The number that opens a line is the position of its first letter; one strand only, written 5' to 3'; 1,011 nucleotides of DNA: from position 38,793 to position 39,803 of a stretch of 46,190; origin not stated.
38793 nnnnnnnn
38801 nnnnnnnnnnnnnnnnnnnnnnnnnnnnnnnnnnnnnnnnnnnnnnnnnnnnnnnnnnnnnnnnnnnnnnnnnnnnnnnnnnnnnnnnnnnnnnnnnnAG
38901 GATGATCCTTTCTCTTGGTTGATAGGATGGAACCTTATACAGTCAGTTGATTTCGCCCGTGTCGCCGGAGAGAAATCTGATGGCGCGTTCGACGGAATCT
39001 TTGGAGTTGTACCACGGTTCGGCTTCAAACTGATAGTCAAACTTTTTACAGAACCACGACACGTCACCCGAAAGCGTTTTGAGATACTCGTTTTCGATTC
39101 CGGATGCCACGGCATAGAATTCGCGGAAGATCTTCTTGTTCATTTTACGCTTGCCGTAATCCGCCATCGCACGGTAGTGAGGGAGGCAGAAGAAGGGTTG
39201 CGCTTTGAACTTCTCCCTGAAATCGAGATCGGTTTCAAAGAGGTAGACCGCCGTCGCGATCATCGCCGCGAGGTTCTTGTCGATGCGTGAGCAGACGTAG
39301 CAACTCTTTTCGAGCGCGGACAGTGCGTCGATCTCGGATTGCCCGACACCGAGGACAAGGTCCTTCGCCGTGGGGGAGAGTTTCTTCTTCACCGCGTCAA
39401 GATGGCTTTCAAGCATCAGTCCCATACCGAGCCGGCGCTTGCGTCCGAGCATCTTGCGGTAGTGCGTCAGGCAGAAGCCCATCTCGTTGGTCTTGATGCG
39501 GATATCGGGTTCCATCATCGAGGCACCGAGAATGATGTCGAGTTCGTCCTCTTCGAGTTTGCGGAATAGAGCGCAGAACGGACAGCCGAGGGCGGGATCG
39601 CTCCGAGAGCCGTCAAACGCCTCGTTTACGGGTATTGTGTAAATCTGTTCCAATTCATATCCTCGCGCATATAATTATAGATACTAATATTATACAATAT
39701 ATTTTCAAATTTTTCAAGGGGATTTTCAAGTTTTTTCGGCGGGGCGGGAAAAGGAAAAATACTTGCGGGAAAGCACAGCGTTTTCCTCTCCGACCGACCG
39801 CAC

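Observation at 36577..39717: Rad50/SbcC-like ATPase with a transmembrane hairpin at the coiled-coil apex, paired with a duplicated CxxC...CxxH protein and no nuclease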

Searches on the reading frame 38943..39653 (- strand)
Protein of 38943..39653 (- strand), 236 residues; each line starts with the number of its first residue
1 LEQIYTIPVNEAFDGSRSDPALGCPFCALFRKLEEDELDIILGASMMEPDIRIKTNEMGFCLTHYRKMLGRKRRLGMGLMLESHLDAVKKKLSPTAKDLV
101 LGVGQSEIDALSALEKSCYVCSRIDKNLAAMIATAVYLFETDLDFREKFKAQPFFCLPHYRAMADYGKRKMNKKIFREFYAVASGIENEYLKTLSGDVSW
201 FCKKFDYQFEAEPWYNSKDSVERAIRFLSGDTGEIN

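Call 3: search_protein_families(library=pfam, proteins=[window:38943-39653:-], max_evalue=1)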
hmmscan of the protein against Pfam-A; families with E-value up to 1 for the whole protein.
window:38943-39653:- (236 aa): 1 family
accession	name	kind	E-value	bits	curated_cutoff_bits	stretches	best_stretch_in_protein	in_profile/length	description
PF19538.4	DUF6062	-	1.4e-77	260.9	27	1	2-231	3-239/243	Family of unknown function (DUF6062)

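Call 4: search_protein_families(library=ncbifam, proteins=[window:38943-39653:-], max_evalue=1)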
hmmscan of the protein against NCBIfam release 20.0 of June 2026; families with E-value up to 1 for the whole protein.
window:38943-39653:- (236 aa): 0 families

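Call 5: search_protein_families(library=padloc, proteins=[window:38943-39653:-], max_evalue=1)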
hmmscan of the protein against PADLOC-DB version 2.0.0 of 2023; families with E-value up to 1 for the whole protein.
window:38943-39653:- (236 aa): 0 families

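Call 9: find_homologous_proteins(query=window:38943-39653:-, max_evalue=0.00001)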
Query window:38943-39653:- (236 aa): 4830 proteins with E <= 0.00001 among 5407 candidates; the best 120 are listed.
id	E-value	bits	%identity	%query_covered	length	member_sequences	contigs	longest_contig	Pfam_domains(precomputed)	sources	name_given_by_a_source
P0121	1.1e-156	537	100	100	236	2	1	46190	PF19538.5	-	-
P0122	3.9e-112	391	72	99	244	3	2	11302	PF19538.5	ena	-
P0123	4.5e-112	391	72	100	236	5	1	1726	PF19538.5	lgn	-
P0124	1.7e-111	389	71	100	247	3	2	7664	PF19538.5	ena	-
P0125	2.2e-110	386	71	98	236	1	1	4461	PF19538.5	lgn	-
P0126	1.2e-109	383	69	99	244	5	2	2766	PF19538.5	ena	-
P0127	4.3e-107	375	71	100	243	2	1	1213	PF19538.5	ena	-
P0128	2.1e-106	373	70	100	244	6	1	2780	PF19538.5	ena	-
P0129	3.0e-106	372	70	100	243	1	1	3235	PF19538.5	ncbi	-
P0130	6.5e-106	371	70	100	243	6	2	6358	PF19538.5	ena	-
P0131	1.3e-105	370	69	100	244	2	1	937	PF19538.5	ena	-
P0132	1.7e-105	370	69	100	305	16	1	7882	PF19538.5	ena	-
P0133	2.4e-105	369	70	97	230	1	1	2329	PF19538.5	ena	-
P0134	2.8e-105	369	69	100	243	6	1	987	PF19538.5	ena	-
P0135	4.0e-104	365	69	99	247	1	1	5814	PF19538.5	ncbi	-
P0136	6.3e-104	365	69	98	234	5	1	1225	PF19538.5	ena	-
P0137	1.1e-103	364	70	98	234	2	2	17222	PF19538.5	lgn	-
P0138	1.3e-103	364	68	99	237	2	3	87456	PF19538.5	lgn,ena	-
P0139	2.2e-103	363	69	100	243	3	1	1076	PF19538.5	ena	-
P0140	2.3e-103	363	70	100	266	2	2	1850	PF19538.5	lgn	-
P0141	3.0e-103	362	67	99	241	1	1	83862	PF19538.5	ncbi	-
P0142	4.2e-103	362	69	100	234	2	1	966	PF19538.5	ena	-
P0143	4.7e-103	362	67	100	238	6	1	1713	PF19538.5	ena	-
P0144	8.1e-103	361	66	98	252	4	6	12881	PF19538.5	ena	-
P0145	8.3e-103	361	68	99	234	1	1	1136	PF19538.5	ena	-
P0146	9.3e-103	361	68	100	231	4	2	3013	PF19538.5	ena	-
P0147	9.4e-103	361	67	99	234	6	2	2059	PF19538.5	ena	-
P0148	1.6e-102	360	69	100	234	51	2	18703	PF19538.5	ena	-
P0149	2.0e-102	360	70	98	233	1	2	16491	PF19538.5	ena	-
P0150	2.1e-102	360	68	98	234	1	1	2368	PF19538.5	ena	-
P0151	4.1e-102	359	68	98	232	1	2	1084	PF19538.5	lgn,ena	-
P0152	4.1e-102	359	67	99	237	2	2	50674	PF19538.5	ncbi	-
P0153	4.4e-102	359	69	98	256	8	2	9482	PF19538.5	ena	-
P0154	4.6e-102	359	68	98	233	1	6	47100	PF19538.5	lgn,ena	-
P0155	5.3e-102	358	68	100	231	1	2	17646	PF19538.5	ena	-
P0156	5.4e-102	358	68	97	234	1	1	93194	PF19538.5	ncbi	-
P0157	5.5e-102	358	68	98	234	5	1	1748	PF19538.5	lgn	-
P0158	5.7e-102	358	67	99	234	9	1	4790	PF19538.5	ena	-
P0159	7.8e-102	358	68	98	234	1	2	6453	PF19538.5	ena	-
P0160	8.0e-102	358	67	99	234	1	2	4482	PF19538.5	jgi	-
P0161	8.3e-102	358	68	99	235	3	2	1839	PF19538.5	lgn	-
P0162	9.2e-102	358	69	99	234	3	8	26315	PF19538.5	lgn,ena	-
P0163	9.8e-102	357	69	100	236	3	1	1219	PF19538.5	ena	-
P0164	1.1e-101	357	68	100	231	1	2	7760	PF19538.5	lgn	-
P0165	1.3e-101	357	69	100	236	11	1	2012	PF19538.5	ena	-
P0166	1.3e-101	357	66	99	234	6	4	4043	PF19538.5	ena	-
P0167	1.4e-101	357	67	100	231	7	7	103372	PF19538.5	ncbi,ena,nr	ncbi:MAG: hypothetical protein J6J66_03255 [Clostridia bacterium]|nr:hypothetical protein [Clostridi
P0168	1.6e-101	357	67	99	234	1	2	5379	PF19538.5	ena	-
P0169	2.3e-101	356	67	99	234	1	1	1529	PF19538.5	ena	-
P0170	3.0e-101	356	70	98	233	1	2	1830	PF19538.5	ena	-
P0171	3.0e-101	356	70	98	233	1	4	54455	PF19538.5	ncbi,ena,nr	ncbi:MAG: hypothetical protein IJ459_06155 [Clostridia bacterium]|nr:hypothetical protein [Clostridi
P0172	4.2e-101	355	67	100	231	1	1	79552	PF19538.5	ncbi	-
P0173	4.2e-101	355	68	99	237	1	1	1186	PF19538.5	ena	-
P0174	4.3e-101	355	67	99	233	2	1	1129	PF19538.5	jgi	jgi:hypothetical protein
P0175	4.4e-101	355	66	99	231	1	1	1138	PF19538.5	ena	-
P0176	5.1e-101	355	68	99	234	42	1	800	PF19538.5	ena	-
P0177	5.2e-101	355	68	98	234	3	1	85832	PF19538.5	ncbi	-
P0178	5.5e-101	355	67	99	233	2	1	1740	PF19538.5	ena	-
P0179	6.3e-101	355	67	99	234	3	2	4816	PF19538.5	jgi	jgi:hypothetical protein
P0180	6.3e-101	355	67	99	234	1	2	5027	PF19538.5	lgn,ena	-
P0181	6.8e-101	355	67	98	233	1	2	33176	PF19538.5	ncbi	-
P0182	7.4e-101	355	67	98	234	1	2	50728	PF19538.5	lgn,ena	-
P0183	7.9e-101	354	68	98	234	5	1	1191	PF19538.5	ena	-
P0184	8.5e-101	354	66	99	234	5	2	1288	PF19538.5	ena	-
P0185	8.9e-101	354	68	98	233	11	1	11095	PF19538.5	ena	-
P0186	9.6e-101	354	67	100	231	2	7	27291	PF19538.5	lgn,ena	-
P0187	1.3e-100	354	66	98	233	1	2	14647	PF19538.5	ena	-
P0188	1.5e-100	354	67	100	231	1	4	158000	PF19538.5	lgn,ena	-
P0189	1.7e-100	353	67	100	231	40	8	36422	PF19538.5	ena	-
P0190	1.7e-100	353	67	100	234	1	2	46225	PF19538.5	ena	-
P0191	1.9e-100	353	69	99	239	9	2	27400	PF19538.5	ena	-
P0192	1.9e-100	353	67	99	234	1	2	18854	PF19538.5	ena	-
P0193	1.9e-100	353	67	99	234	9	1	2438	PF19538.5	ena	-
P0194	2.1e-100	353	67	99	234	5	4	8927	PF19538.5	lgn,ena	-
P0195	2.1e-100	353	64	99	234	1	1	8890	PF19538.5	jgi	jgi:hypothetical protein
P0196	2.2e-100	353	67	98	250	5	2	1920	PF19538.5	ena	-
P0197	2.8e-100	353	68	98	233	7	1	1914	PF19538.5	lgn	-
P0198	3.5e-100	352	69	97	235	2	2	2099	PF19538.5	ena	-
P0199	4.0e-100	352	66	99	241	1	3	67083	PF19538.5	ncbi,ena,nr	ncbi:MAG: hypothetical protein IKC32_00085 [Clostridia bacterium]|nr:hypothetical protein [Clostridi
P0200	4.1e-100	352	66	99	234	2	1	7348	PF19538.5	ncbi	-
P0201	4.1e-100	352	66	99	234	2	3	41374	PF19538.5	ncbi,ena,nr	ncbi:MAG: hypothetical protein J6V09_07180 [Clostridia bacterium]|nr:hypothetical protein [Clostridi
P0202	4.2e-100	352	68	98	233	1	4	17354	PF19538.5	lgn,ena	-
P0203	4.3e-100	352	66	99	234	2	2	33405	PF19538.5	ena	-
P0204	4.3e-100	352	66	99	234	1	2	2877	PF19538.5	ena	-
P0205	4.3e-100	352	69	98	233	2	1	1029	PF19538.5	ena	-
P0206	4.4e-100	352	67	98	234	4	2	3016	PF19538.5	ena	-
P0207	4.6e-100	352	67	99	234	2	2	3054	PF19538.5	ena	-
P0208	4.9e-100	352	68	98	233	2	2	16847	PF19538.5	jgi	-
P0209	5.3e-100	352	66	98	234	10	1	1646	PF19538.5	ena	-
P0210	5.9e-100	352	66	99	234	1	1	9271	PF19538.5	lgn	-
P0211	6.1e-100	352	66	99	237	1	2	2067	PF19538.5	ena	-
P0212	6.3e-100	352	67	99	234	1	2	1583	PF19538.5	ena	-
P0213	6.3e-100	352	68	98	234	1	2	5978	PF19538.5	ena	-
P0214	7.7e-100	351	67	98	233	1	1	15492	PF19538.5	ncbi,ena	-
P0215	7.8e-100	351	69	97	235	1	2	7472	PF19538.5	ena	-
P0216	8.3e-100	351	68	97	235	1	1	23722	PF19538.5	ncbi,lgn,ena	-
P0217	9.7e-100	351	69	98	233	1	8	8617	PF19538.5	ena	-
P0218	1.1e-99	351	67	98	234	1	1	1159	PF19538.5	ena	-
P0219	1.1e-99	351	67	99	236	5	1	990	PF19538.5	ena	-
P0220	1.1e-99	351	66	99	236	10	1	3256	PF19538.5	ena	-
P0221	1.1e-99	351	66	98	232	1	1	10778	PF19538.5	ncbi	-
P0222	1.2e-99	351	66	99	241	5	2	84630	PF19538.5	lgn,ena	-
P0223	1.4e-99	350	68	98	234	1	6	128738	PF19538.5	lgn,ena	-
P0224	1.5e-99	350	65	99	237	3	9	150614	PF19538.5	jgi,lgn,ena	-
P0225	1.7e-99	350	66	99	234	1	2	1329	PF19538.5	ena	-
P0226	1.7e-99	350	67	98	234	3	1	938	PF19538.5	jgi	jgi:hypothetical protein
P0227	1.9e-99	350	68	98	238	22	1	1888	PF19538.5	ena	-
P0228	2.0e-99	350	66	98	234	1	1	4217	PF19538.5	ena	-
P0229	2.3e-99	350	66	98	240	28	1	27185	PF19538.5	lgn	-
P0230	2.3e-99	350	67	99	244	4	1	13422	PF19538.5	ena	-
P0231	2.5e-99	350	65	98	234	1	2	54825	PF19538.5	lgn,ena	-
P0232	2.9e-99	349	68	100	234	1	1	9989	PF19538.5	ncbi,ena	-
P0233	3.2e-99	349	64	99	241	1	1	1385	PF19538.5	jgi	jgi:hypothetical protein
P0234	3.2e-99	349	65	100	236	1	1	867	PF19538.5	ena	-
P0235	3.5e-99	349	67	99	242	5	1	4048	PF19538.5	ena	-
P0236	3.6e-99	349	66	99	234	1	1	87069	PF19538.5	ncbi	-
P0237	3.8e-99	349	65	99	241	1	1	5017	PF19538.5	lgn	-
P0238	4.0e-99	349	65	99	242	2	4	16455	PF19538.5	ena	-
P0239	4.2e-99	349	65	99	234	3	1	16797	PF19538.5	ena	-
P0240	4.3e-99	349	67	98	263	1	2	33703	PF19538.5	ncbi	-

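Call 14: search_solved_structures(query=window:38943-39653:-, max_evalue=10)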
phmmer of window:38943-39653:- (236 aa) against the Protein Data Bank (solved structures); distinct sequences matched with E-value up to 10: 2.
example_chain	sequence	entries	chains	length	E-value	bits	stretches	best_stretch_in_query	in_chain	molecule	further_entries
2kxi_A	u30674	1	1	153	0.65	12.8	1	171-221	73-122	Uncharacterized protein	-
7ae4_A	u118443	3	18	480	2.1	11.1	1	76-134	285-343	Phenolic acid decarboxylase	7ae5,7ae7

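Call 19: find_related_loci(query=A1, collection=genome_contigs, flank=10000)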
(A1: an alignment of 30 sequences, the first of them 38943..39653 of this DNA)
Query A1 (236 aa) in genome_contigs; peptide patterns used: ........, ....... (x = any residue, [..] = any of these).
599 stretches matched a pattern (row limit reached: there are more); 585 encode a relative of the query (tblastn E <= 1e-3); the best 80 are kept; 80 distinct loci.
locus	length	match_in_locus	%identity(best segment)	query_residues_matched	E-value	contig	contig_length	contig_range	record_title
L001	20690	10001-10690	67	1-235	7e-107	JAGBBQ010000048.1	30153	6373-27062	MAG: Clostridia bacterium isolate RGIG8971 Water_deer_Rectum-2__c262084, whole genome shotgun sequence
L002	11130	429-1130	67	1-234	5e-106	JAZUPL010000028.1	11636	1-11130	MAG: Eubacteriales bacterium isolate T1900044867_TS20190333.MAGScoT_cleanbin_000009 SGB_3134_k141_133638, whole genome s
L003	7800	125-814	66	1-235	2e-105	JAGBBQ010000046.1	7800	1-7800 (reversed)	MAG: Clostridia bacterium isolate RGIG8971 Water_deer_Rectum-2__c253637, whole genome shotgun sequence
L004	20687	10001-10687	69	1-231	2e-105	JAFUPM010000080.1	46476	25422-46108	MAG: Clostridia bacterium isolate RGIG4707 Roe_deer_Rectum.Co__c2096182, whole genome shotgun sequence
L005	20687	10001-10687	69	1-231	3e-105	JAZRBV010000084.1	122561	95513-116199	MAG: Eubacteriales bacterium isolate T1900045124_TC20190118.MAGScoT_cleanbin_000005 SGB_4856_k141_1938035, whole genome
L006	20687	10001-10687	68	1-231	1e-104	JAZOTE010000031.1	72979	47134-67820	MAG: Eubacteriales bacterium isolate T1900045541_YK20190235.MAGScoT_cleanbin_000025 SGB_7807_k141_366160, whole genome s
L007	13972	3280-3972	66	1-233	8e-105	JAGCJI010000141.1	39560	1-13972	MAG: Clostridia bacterium isolate RGIG9844 Yak_Rectum-1__c1009048, whole genome shotgun sequence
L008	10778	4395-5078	66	1-231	5e-105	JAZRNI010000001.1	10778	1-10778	MAG: Eubacteriales bacterium isolate T1900045410_YK20190100.MAGScoT_cleanbin_000038 SGB_7009_k141_3036390, whole genome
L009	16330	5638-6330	65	1-233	2e-104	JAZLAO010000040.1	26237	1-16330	MAG: Eubacteriales bacterium isolate T1900045075_TC20190069.MAGScoT_cleanbin_000015 SGB_4632_k141_1557332, whole genome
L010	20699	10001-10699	66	1-234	4e-104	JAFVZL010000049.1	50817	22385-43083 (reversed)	MAG: Clostridia bacterium isolate RGIG5535 Sheep_Colon.Co__c2710402, whole genome shotgun sequence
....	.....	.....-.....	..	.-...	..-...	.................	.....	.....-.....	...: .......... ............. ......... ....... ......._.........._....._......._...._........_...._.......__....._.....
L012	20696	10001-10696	66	1-234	6e-104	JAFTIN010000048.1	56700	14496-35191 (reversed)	MAG: Clostridia bacterium isolate RGIG3850 Roe_deer_Cecum-1__c471255, whole genome shotgun sequence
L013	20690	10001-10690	66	1-235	8e-104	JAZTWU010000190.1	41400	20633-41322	MAG: Eubacteriales bacterium isolate T1900045332_YK20190021.MAGScoT_cleanbin_000034 SGB_6540_k141_1269644, whole genome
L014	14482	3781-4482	65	1-234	1e-103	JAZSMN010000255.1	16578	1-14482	MAG: Eubacteriales bacterium isolate T1900044554_TS20190020.MAGScoT_cleanbin_000044 SGB_272_k141_644446, whole genome sh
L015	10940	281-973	66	1-233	2e-103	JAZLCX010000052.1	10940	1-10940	MAG: Eubacteriales bacterium isolate T1900045044_TC20190037.MAGScoT_cleanbin_000015 SGB_4492_k141_2734222, whole genome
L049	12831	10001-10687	61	1-231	1e-92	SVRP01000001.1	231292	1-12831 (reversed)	MAG: Oscillospiraceae bacterium isolate SIG646 NODE_678_length_231292_cov_12.920996, whole genome shotgun sequence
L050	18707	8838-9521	59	1-231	2e-92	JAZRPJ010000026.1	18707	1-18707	MAG: Candidatus Flemingiibacterium sp. isolate T1900045380_YK20190070.MAGScoT_cleanbin_000017 SGB_6884_k141_2643199, who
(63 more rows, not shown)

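Call 33: find_encoding_contigs(protein=window:38943-39653:-, flank=10000, max_places=3)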
Protein window:38943-39653:- (236 aa): 1 contig read that carries it; 1 place shown.
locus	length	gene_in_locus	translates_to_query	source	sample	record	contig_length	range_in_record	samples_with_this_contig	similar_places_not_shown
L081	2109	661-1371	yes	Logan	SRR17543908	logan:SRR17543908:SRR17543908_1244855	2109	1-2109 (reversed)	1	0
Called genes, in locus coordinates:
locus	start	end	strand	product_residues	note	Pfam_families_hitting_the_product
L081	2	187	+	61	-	?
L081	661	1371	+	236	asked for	PF19538:DUF6062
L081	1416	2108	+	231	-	?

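Call 34: predict_structure(alignment_id=A1)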
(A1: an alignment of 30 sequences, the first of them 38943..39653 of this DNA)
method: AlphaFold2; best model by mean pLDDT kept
length: 236 residues; sequences in the alignment: 30
mean_pLDDT: 84.0   pTM: 0.77
mean pLDDT of the five models: 84.0, 83.7, 83.7, 82.3, 80.4
residues with pLDDT >= 90: 84; 70-90: 121; 50-70: 22; < 50: 9
segments of 3 or more residues with pLDDT < 50: 1-5
pLDDT, mean of each block of 10 residues (from residue 1): 57 90 89 86 70 85 89 83 87 77 83 87 87 93 94 96 97 97 97 90 63 59 89 63
secondary structure, 60 per line:
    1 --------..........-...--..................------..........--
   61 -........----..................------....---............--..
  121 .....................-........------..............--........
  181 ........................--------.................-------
elements in order: H9-18 H25-42 H49-58 H62-69 H74-91 H98-101 H105-116 H119-141 H143-150 H157-170 H173-204 H213-229

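Call 38: fold_search(model_id=the predicted structure, library=pdb)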
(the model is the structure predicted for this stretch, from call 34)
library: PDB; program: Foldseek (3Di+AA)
matches with E <= 10: 105; with E <= 0.001: 0
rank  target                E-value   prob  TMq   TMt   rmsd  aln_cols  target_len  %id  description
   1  5vju                  1.4e+00  0.08  0.16  0.19  20.7       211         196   11  De Novo Photosynthetic Reaction Center Protein Variant Equipped with His-Tyr H-bond, Heme B, and Cd(II) ions (released 2018-04-25)
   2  6tng_B                1.8e+00  0.06  0.16  0.06  21.4       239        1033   10  Structure of FANCD2 in complex with FANCI (released 2020-02-19)
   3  6ixr_A                2.1e+00  0.07  0.12  0.09  15.6       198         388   10  Structure of Myo2-GTD in complex with Inp2 (released 2019-03-06)
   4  5qsm_A                2.2e+00  0.06  0.17  0.11  23.7       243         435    9  PanDDA analysis group deposition -- Crystal Structure of human STAG1 in complex with Z57261895 (released 2019-08-21)
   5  4n7g_A                2.5e+00  0.08  0.20  0.20  14.2       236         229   13  Crystal structure of 14-3-3zeta in complex with a peptide derived from ExoS (released 2014-02-19)
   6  3i4r_B                3.0e+00  0.03  0.14  0.08  20.9       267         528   12  Nup107(aa658-925)/Nup133(aa517-1156) complex, H.sapiens (released 2009-08-11)
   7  7tbk_S1               3.0e+00  0.03  0.14  0.06  20.9       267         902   12  Composite structure of the dilated human nuclear pore complex (NPC) symmetric core generated with a 37A in situ cryo- (released 2022-06-15)
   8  8huf_C                3.1e+00  0.07  0.18  0.07  19.2       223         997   10  B28 in complex with CRM1-Ran-RanBP1 (released 2023-12-27)
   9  1hba_B                3.1e+00  0.04  0.11  0.16  19.4       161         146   14  HIGH-RESOLUTION X-RAY STUDY OF DEOXYHEMOGLOBIN ROTHSCHILD 37BETA TRP-> ARG: A MUTATION THAT CREATES AN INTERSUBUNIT CH (released 1994-01-31)
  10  7nxt_A                3.5e+00  0.05  0.18  0.19  19.4       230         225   19  14-3-3 sigma with RelA/p65 binding site pS45 and covalently bound TCF521-183 (released 2021-06-09)
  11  1w3b_B                3.5e+00  0.05  0.17  0.14  18.7       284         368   14  The superhelical TPR domain of O-linked GlcNAc transferase reveals structural similarities to importin alpha. (released 2004-09-09)
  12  5m35_A                3.5e+00  0.02  0.12  0.12  18.9       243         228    9  The molecular tweezer CLR01 stabilizes a disordered protein-protein interface (released 2017-11-15)
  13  5j1g_B                3.5e+00  0.02  0.12  0.12  25.0       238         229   15  Structure of the spectrin repeats 7 and 8 of the plakin domain of plectin (released 2016-07-20)
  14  6ixq_A                3.6e+00  0.03  0.12  0.09  23.6       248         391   11  Structure of Myo2-GTD in complex with Smy1 (released 2019-03-06)
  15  7plo_I                3.8e+00  0.10  0.20  0.11  39.6       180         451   12  H. sapiens replisome-CUL2/LRR1 complex (released 2021-11-10)
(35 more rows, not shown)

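Call 63: search_protein_families(library=ncbifam, proteins=[L050:7831-8757:-, L049:10748-11302:+, L049:11314-12699:+], max_evalue=0.00001)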
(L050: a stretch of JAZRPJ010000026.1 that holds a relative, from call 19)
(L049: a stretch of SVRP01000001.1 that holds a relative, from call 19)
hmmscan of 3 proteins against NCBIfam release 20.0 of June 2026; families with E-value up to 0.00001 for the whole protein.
L050:7831-8757:- (308 aa): 2 families
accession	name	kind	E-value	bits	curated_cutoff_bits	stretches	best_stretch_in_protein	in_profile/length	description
TIGR00588.1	ogg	subfamily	1.7e-42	145.7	397.85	1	32-279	14-262/310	8-oxoguanine DNA-glycosylase (ogg)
TIGR01084.1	mutY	equivalog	6.4e-07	29.2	286.5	1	174-278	47-147/277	A/G-specific adenine glycosylase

L049:10748-11302:+ (184 aa): 2 families
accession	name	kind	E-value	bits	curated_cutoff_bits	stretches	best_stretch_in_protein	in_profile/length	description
NF053511.1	tRNA_U34_MnmM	equivalog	9.4e-61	204.5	135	1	4-181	3-181/183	tRNA 5-(aminomethyl)-2-thiouridylate-methyltransferase MnmM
NF008823.0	PRK11873.1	subfamily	7.2e-06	25.7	263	1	13-68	72-127/272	arsenite methyltransferase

L049:11314-12699:+ (461 aa): 5 families
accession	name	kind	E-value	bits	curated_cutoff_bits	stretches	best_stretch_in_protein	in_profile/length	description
NF000473.1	vanY_BG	exception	3.9e-35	121.6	400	1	270-461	101-273/274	VanY-B/VanY-G family D-Ala-D-Ala carboxypeptidase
NF041194.1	LD_carboxy_LdcB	exception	3.5e-27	95.5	275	1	305-459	37-173/180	LD-carboxypeptidase LdcB/DacB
NF000380.1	vanXY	equivalog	1.2e-24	86.8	250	1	269-459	1-176/179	D,D-carboxypeptidase/D,D-dipeptidase VanXY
NF000472.1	vanY_AFMPt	exception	1e-21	77.4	425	1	299-459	95-229/283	VanY-A/VanY-F/VanY-M family D-Ala-D-Ala carboxypeptidase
NF000149.1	vanXY_G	exception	5.3e-15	55.3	500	1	263-458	10-189/254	D-Ala-D-Ala dipeptidase/D-Ala-D-Ala carboxypeptidase VanXY-G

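Call 71: search_protein_families(library=phrogs, proteins=[window:38943-39653:-], max_evalue=0.01)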
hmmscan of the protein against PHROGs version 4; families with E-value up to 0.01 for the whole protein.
window:38943-39653:- (236 aa): 1 family
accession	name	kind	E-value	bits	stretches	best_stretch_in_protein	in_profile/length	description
phrog_30800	-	unknown function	0.0029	19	0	117-139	5-27/65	-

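Call 87: search_solved_structures(query=A1, max_evalue=10)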
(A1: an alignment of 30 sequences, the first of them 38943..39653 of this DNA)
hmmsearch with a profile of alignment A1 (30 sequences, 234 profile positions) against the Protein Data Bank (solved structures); distinct sequences matched with E-value up to 10: 1.
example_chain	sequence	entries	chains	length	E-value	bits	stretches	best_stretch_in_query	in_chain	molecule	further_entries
5fej_A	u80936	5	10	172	4.6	10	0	154-203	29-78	CopM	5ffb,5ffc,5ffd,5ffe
